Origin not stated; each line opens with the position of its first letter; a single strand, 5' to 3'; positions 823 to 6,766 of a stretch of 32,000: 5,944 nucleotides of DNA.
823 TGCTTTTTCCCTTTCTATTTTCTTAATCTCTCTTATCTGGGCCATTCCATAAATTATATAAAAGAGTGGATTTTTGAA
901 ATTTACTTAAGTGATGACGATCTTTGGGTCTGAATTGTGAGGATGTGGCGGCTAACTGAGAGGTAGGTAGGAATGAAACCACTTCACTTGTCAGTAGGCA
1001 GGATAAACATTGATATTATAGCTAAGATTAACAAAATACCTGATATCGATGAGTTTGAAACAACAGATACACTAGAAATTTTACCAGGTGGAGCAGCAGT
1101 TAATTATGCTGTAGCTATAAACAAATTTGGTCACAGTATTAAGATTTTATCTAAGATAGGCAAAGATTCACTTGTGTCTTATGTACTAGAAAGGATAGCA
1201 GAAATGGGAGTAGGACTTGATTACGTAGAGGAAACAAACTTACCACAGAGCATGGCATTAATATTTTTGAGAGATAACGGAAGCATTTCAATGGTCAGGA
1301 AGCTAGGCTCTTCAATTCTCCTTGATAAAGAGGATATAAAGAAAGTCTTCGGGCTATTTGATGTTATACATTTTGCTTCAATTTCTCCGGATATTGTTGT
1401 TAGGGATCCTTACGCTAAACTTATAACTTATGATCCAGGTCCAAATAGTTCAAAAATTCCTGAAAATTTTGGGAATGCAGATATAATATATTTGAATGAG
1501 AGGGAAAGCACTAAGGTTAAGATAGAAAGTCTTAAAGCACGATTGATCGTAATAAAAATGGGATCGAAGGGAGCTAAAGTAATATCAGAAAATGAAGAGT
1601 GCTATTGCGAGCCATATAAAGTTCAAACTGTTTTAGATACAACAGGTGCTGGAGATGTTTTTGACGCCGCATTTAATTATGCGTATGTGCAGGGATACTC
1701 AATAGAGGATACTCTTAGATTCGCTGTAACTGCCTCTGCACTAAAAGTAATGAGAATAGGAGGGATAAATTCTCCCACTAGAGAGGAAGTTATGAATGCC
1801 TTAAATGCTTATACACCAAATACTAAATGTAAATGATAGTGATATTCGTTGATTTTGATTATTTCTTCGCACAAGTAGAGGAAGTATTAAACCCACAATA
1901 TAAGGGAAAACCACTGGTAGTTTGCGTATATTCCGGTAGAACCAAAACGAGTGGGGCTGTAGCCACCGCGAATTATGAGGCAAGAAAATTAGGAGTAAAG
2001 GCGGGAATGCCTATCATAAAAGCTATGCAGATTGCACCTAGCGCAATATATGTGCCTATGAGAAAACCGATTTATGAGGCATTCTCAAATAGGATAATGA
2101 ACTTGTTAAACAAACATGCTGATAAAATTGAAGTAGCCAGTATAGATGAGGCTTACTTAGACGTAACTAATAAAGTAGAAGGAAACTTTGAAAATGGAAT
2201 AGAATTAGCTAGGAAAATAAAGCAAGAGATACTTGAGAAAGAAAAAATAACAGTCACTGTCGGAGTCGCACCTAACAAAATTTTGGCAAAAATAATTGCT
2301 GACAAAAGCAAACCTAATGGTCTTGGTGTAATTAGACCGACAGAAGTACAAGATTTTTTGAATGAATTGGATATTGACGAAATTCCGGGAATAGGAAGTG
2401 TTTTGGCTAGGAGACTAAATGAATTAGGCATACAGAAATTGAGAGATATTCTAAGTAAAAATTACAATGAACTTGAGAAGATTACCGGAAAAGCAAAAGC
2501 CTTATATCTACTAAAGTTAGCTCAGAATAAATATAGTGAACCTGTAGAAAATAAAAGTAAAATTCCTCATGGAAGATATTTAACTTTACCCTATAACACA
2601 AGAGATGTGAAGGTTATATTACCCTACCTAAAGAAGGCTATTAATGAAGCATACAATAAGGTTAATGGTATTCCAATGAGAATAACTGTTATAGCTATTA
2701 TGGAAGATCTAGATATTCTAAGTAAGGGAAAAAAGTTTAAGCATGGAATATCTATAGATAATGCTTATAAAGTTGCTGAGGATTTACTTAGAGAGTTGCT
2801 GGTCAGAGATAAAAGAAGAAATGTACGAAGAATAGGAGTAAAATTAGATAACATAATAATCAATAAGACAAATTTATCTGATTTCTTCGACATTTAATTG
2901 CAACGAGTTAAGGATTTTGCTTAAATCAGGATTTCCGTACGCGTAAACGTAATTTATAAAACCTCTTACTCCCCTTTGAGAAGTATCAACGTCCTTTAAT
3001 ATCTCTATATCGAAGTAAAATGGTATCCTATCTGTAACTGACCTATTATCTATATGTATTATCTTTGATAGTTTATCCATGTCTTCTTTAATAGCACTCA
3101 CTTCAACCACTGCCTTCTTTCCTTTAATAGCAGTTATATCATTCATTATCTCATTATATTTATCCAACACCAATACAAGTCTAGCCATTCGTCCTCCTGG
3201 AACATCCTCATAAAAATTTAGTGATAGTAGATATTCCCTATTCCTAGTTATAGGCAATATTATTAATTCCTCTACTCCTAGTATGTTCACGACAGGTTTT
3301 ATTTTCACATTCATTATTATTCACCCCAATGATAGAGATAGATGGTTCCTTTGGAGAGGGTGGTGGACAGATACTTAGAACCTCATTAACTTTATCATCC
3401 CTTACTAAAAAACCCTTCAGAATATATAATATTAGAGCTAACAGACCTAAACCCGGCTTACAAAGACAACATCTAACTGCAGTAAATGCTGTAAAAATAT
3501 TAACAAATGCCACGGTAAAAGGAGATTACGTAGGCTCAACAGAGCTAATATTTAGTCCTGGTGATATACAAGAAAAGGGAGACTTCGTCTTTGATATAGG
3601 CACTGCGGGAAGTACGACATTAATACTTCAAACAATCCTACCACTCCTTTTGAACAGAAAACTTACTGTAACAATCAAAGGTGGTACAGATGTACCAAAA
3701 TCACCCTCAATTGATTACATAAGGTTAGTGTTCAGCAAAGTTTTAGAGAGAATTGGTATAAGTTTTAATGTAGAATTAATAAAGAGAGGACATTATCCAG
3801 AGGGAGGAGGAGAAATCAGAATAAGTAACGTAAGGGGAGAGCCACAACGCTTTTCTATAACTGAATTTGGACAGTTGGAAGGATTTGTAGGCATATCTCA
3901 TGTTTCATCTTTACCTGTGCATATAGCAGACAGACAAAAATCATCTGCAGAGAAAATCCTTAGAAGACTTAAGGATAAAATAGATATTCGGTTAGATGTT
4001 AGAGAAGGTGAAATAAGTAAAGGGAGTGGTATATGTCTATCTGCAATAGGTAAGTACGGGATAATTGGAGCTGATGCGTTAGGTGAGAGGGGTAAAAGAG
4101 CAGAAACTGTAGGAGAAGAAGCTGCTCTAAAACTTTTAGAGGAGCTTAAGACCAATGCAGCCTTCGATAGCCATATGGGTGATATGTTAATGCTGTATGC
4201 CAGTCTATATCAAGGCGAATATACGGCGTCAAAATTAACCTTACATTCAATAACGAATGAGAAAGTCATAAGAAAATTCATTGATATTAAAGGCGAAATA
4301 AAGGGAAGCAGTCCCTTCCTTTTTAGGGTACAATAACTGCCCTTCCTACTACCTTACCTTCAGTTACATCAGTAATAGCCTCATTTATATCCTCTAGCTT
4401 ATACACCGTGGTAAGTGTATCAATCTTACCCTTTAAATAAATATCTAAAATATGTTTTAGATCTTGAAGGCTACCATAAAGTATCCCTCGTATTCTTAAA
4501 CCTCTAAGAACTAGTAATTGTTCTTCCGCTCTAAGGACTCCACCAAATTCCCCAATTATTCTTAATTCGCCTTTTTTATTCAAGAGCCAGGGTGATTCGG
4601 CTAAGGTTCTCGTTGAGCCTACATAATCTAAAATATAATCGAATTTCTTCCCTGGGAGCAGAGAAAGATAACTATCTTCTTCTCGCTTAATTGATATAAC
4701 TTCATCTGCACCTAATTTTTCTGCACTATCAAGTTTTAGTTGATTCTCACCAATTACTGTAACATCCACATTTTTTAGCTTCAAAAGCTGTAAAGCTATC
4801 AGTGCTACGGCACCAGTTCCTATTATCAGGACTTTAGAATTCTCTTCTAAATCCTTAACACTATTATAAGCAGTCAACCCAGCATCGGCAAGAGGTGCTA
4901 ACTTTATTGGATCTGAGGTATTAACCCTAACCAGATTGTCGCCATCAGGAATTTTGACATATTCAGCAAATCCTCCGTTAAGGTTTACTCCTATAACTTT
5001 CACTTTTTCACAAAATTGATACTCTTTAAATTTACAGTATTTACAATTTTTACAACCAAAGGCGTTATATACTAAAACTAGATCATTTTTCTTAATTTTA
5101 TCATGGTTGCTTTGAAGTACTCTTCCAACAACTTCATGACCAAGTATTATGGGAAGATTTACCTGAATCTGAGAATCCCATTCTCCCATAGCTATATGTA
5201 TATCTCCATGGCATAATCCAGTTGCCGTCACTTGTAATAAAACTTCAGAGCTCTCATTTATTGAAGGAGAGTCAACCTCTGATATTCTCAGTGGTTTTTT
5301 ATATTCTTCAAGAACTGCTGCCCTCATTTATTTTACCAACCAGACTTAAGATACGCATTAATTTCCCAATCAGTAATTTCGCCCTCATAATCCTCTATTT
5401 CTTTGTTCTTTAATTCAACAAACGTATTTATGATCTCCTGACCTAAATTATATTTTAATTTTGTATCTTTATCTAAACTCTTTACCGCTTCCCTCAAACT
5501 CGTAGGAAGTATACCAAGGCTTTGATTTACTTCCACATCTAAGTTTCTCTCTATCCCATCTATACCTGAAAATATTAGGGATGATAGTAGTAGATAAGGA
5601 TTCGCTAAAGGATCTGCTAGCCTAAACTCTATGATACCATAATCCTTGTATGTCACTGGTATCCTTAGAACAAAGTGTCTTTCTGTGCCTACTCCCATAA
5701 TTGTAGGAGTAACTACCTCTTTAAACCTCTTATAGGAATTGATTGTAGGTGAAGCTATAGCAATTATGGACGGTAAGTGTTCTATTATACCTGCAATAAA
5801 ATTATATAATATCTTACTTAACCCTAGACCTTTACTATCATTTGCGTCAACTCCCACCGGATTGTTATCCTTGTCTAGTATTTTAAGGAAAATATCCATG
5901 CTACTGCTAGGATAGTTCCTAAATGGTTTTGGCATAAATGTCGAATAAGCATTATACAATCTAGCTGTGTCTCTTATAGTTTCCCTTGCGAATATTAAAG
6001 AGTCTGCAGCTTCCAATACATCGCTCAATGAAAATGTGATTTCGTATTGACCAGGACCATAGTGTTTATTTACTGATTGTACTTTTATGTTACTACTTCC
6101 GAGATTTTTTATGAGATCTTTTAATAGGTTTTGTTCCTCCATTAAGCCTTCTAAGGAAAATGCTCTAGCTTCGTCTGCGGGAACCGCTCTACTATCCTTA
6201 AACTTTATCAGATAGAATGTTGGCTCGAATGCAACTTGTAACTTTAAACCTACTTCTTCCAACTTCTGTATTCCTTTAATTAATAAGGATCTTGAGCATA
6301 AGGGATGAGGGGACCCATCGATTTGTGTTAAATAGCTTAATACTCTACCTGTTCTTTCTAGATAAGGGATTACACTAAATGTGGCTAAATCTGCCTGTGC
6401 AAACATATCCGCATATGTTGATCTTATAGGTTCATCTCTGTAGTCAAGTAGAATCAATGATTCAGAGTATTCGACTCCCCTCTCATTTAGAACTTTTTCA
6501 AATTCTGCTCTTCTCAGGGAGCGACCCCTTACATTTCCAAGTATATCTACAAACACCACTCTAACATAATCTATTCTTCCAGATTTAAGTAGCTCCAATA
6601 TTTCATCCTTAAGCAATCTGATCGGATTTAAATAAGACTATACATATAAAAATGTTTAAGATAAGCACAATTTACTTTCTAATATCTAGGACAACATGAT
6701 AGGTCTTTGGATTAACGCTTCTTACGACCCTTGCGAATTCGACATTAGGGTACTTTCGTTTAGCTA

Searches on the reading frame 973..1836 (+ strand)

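Call 40: search_protein_families(library=ncbifam, proteins=[window:973-1836:+], max_evalue=1e-10)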
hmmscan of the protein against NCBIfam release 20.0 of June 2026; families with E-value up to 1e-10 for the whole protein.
window:973-1836:+ (287 aa): 15 families
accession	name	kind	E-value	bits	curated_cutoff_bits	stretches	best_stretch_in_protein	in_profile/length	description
TIGR02152.1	D_ribokin_bact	equivalog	5e-37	127.8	299.65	1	8-273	4-296/298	ribokinase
NF053626.1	RibKinHalex1628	equivalog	1.8e-28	99.9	330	1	6-277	5-291/293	ATP-dependent ribose-1-phosphate kinase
TIGR04382.1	myo_inos_iolC_N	equivalog_domain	1.3e-27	96.9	300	2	178-275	209-307/309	5-dehydro-2-deoxygluconokinase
NF008353.0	PRK11142.1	equivalog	4.1e-25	88.9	341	1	189-278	215-304/307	ribokinase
NF040938.1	KDG_KDGal_kin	equivalog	4.9e-20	71.8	400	1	175-274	201-300/305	bifunctional 2-dehydro-3-deoxygluconokinase/2-dehydro-3-deoxygalactonokinase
NF041134.1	R1P_kin_Thcocales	equivalog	5e-19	68.8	500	1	7-264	5-268/291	ADP-dependent ribose-1-phosphate kinase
NF041164.1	NucKinThplmales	equivalog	2e-18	66.6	450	1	173-265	186-279/295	nucleoside kinase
TIGR03168.1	1-PFK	subfamily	1.3e-16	60.4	216.4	1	174-273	198-295/305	hexose kinase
TIGR03828.1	pfkB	equivalog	2.8e-16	59.5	292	1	179-273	203-295/305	1-phosphofructokinase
NF041332.1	KDG_KDGal_kin_Halo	equivalog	5.3e-15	55.7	440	0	188-278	222-311/320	bifunctional 2-dehydro-3-deoxygluconokinase/2-dehydro-3-deoxygalactonokinase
NF049991.1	TagKinase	equivalog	1.5e-14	53.5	420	0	184-275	221-312/321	tagatose kinase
NF041633.1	trifunc_aldol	exception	4.5e-14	51.8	700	0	201-275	495-568/580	KHG/KDPG aldolase/sugar kinase fusion protein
NF006957.1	PRK09434.1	equivalog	2.2e-13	50.4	450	0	180-277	203-296/302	fructokinase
NF007321.0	PRK09813.1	equivalog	8.2e-13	48.4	247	0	36-134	21-120/261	fructoselysine 6-kinase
TIGR02198.1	rfaE_dom_I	equivalog_domain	3.2e-11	42.9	345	0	184-273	222-310/315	D-glycero-beta-D-manno-heptose-7-phosphate kinase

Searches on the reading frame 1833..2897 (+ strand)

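Call 40: search_protein_families(library=ncbifam, proteins=[window:1833-2897:+], max_evalue=1e-10)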
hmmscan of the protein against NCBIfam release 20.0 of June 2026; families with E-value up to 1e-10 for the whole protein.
window:1833-2897:+ (354 aa): 10 families
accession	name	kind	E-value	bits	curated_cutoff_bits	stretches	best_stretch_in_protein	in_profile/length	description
NF002292.0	PRK01216.1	equivalog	4e-180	598.4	339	1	1-353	1-350/351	DNA polymerase IV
NF002677.0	PRK02406.1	equivalog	6.5e-69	232.7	256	1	3-340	8-342/357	DNA polymerase IV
NF010731.0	PRK14133.1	equivalog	2.9e-59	201.1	362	1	2-347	4-342/352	DNA polymerase IV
NF002882.0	PRK03348.1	equivalog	1.1e-56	192.5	389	1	3-339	7-342/461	DNA polymerase IV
NF002492.0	PRK01810.1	equivalog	6.7e-52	176.6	399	1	2-346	11-354/412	DNA polymerase IV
NF002883.0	PRK03352.1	equivalog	3e-50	171.4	330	1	2-339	6-340/347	DNA polymerase IV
NF002848.0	PRK03103.1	subfamily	6.9e-50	169.7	381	1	2-353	5-362/410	DNA polymerase IV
NF003015.0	PRK03858.1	subfamily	7.3e-48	163.6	367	1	4-341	10-343/399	DNA polymerase IV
NF002751.0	PRK02794.1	equivalog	2e-43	148.9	371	1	3-243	40-274/425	DNA polymerase IV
NF002955.0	PRK03609.1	subfamily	2.4e-27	95.9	431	1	5-210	4-210/422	translesion error-prone DNA polymerase V subunit UmuC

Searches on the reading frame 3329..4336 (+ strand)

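Call 40: search_protein_families(library=ncbifam, proteins=[window:3329-4336:+], max_evalue=1e-10)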
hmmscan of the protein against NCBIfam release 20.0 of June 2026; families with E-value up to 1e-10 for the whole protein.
window:3329-4336:+ (335 aa): 4 families
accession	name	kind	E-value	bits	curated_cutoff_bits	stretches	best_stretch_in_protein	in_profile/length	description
TIGR03399.1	RNA_3prim_cycl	equivalog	1e-122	409.4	250.05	1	2-320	1-323/326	RNA 3'-terminal phosphate cyclase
NF003246.0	PRK04204.1-2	equivalog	6.6e-95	318.2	352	1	1-324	3-326/342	RNA 3'-terminal phosphate cyclase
NF003247.0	PRK04204.1-3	equivalog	2e-51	175.3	333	1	1-321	4-323/338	RNA 3'-terminal phosphate cyclase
TIGR03400.1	18S_RNA_Rcl1p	equivalog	6.6e-39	133.8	227.95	1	12-321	5-328/360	18S rRNA biogenesis protein RCL1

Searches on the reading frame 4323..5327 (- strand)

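Call 40: search_protein_families(library=ncbifam, proteins=[window:4323-5327:-], max_evalue=1e-10)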
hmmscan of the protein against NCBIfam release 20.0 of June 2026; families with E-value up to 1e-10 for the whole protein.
window:4323-5327:- (334 aa): 21 families
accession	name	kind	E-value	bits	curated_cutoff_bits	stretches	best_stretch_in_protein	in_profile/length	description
NF010344.0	PRK13771.1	subfamily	7.9e-40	136.8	349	1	1-332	1-331/334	putative alcohol dehydrogenase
NF003808.0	PRK05396.1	equivalog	1.8e-38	132.3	380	1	1-325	1-332/341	L-threonine 3-dehydrogenase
NF047908.1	AldhRedAhr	equivalog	5.4e-37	127.4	470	1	5-331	8-332/335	NADPH-dependent aldehyde reductase Ahr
NF006940.0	PRK09422.1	equivalog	1.1e-35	123.3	344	1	1-332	1-333/338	alcohol dehydrogenase AdhP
TIGR00692.1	tdh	equivalog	1.5e-35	122.8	458.35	1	14-326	12-333/340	L-threonine 3-dehydrogenase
NF041097.1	keto_inos_dh_IolM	equivalog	7.8e-31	107.1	450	1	12-325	39-381/389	scyllo-inosose 3-dehydrogenase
TIGR03989.1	Rxyl_3153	subfamily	2.5e-30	106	440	2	2-108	3-107/370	NDMA-dependent alcohol dehydrogenase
NF041172.1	AcrlCoa_red_Thmprot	equivalog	7.6e-30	104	500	1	1-332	1-332/334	acryloyl-CoA reductase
NF007642.0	PRK10309.1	equivalog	5.4e-26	91.6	550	1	4-243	3-244/347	galactitol-1-phosphate 5-dehydrogenase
NF007375.0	PRK09880.1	equivalog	3.5e-24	85.2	469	1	25-322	26-331/344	L-idonate 5-dehydrogenase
TIGR02818.1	adh_III_F_hyde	equivalog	6.2e-24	84.7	543.95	1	2-110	3-109/368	S-(hydroxymethyl)glutathione dehydrogenase/class III alcohol dehydrogenase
TIGR02822.1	adh_fam_2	subfamily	7.4e-23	81.1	283.5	1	12-333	14-329/329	zinc-binding alcohol dehydrogenase family protein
TIGR03366.1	HpnZ_proposed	hypoth_equivalog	5.1e-22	78.5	328.1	1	26-292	5-288/315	putative phosphonate catabolism associated alcohol dehydrogenase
TIGR02823.1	oxido_YhdH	subfamily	7.8e-22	77.5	297.25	1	112-332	89-322/324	acrylyl-CoA reductase family protein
NF007489.0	PRK10083.1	equivalog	8.3e-22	77.6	376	1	5-216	5-216/339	Zn-dependent oxidoreductase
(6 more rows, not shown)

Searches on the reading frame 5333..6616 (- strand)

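Call 40: search_protein_families(library=ncbifam, proteins=[window:5333-6616:-], max_evalue=1e-10)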
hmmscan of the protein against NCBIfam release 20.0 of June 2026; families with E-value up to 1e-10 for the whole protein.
window:5333-6616:- (427 aa): 4 families
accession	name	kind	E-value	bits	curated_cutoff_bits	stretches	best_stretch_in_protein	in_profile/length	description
TIGR03105.1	gln_synth_III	equivalog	1.3e-71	241.4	469.6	1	9-423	4-434/435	type III glutamate--ammonia ligase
NF045547.1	GGputSyn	equivalog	1.2e-68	231.9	650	1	4-418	3-438/438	gamma-glutamylputrescine synthetase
TIGR00653.1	GlnA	equivalog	6.8e-59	199.8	429.15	1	151-423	173-461/462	type I glutamate--ammonia ligase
NF007006.0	PRK09469.1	equivalog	1.8e-24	86.2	845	1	188-411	217-455/469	glutamate--ammonia ligase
